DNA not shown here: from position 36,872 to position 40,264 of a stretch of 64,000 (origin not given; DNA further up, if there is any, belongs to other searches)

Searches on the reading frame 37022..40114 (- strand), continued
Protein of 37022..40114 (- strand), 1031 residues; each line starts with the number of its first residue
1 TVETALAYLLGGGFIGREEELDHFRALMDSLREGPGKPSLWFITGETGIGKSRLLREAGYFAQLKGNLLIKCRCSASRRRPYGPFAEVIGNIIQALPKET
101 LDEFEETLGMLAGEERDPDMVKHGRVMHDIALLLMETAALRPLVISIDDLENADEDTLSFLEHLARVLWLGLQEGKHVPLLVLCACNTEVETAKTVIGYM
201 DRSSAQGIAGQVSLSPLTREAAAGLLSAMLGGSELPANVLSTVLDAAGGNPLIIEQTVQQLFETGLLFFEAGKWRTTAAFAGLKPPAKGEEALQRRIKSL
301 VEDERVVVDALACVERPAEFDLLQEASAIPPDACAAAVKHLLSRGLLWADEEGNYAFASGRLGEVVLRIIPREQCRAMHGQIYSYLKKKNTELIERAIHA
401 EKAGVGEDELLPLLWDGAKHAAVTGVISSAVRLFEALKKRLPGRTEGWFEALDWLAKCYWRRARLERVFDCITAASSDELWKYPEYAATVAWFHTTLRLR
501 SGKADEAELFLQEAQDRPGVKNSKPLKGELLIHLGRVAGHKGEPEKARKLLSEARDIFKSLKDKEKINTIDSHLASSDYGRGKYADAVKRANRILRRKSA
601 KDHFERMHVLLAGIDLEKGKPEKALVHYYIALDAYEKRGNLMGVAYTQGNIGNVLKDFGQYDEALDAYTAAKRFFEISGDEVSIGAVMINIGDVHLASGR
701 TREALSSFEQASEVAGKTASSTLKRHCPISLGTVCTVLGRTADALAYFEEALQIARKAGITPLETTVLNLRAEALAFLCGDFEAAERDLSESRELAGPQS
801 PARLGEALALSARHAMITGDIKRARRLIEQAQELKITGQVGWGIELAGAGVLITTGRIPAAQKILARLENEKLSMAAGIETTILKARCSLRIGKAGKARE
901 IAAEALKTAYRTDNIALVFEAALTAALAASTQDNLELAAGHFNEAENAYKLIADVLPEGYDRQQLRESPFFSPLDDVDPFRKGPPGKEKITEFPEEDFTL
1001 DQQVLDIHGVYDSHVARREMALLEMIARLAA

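Call 87: search_protein_families(library=pfam, proteins=[L011:15116-15355:+, L010:23874-24113:-], max_evalue=10)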
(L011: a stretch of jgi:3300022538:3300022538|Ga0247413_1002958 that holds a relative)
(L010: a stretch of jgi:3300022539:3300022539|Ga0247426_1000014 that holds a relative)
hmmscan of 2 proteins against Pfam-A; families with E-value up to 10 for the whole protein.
L011:15116-15355:+ (80 aa): 7 families
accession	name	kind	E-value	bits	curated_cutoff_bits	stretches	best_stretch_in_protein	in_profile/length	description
PF02954.25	HTH_8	-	4e-09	36.5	22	1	36-73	3-40/42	Bacterial regulatory protein, Fis family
PF13384.12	HTH_23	-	0.0031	17.7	24.6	1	46-69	12-35/50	Homeodomain-like domain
PF13556.12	HTH_30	-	0.0055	16.9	27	1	46-75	7-36/59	PucR C-terminal helix-turn-helix domain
PF02042.20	RWP-RK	-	0.0072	16.7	29.3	1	54-79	15-40/49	RWP-RK domain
PF12728.13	HTH_17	-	0.012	16.3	27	1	52-73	2-23/51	Helix-turn-helix domain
PF13518.12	HTH_28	-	0.094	13.3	25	1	40-74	2-35/52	Helix-turn-helix domain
PF17533.7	DUF5452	-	0.11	13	27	1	45-79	122-156/169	Family of unknown function (DUF5452)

L010:23874-24113:- (80 aa): 12 families
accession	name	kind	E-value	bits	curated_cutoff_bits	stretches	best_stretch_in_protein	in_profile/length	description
PF02954.25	HTH_8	-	5.9e-17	61.6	22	1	33-73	2-42/42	Bacterial regulatory protein, Fis family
PF13551.12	HTH_29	-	8e-05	23.1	28.1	1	46-76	7-39/64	Winged helix-turn helix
PF20432.4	Xre-like-HTH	-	0.0027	18.4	25.8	1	51-72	25-43/63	Antitoxin Xre-like helix-turn-helix domain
PF13518.12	HTH_28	-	0.0027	18.2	25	1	51-73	14-36/52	Helix-turn-helix domain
PF13556.12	HTH_30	-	0.0072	16.5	27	1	49-72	12-35/59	PucR C-terminal helix-turn-helix domain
PF12728.13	HTH_17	-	0.016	15.9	27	1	53-71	5-23/51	Helix-turn-helix domain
PF13542.12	HTH_Tnp_ISL3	-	0.041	13.8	27.4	1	46-73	23-50/51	Helix-turn-helix domain of transposase family ISL3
PF13384.12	HTH_23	-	0.051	13.9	24.6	1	51-75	19-43/50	Homeodomain-like domain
PF07453.19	NUMOD1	-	0.087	13.5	22.8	1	51-68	18-35/37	NUMOD1 domain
PF07278.17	DUF1441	-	0.11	12.9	35.1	1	53-75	4-26/147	Protein of unknown function (DUF1441)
PF06322.17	Phage_NinH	-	0.14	12.6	29.8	1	49-71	16-38/60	Phage NinH protein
PF00376.29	MerR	-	0.16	12.3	28.2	1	53-68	3-18/38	MerR family regulatory protein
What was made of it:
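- On Bacterial enhancer-binding protein (NtrC/NifA family): Paralogues score 36.5 and 61.6 bits (call 87).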
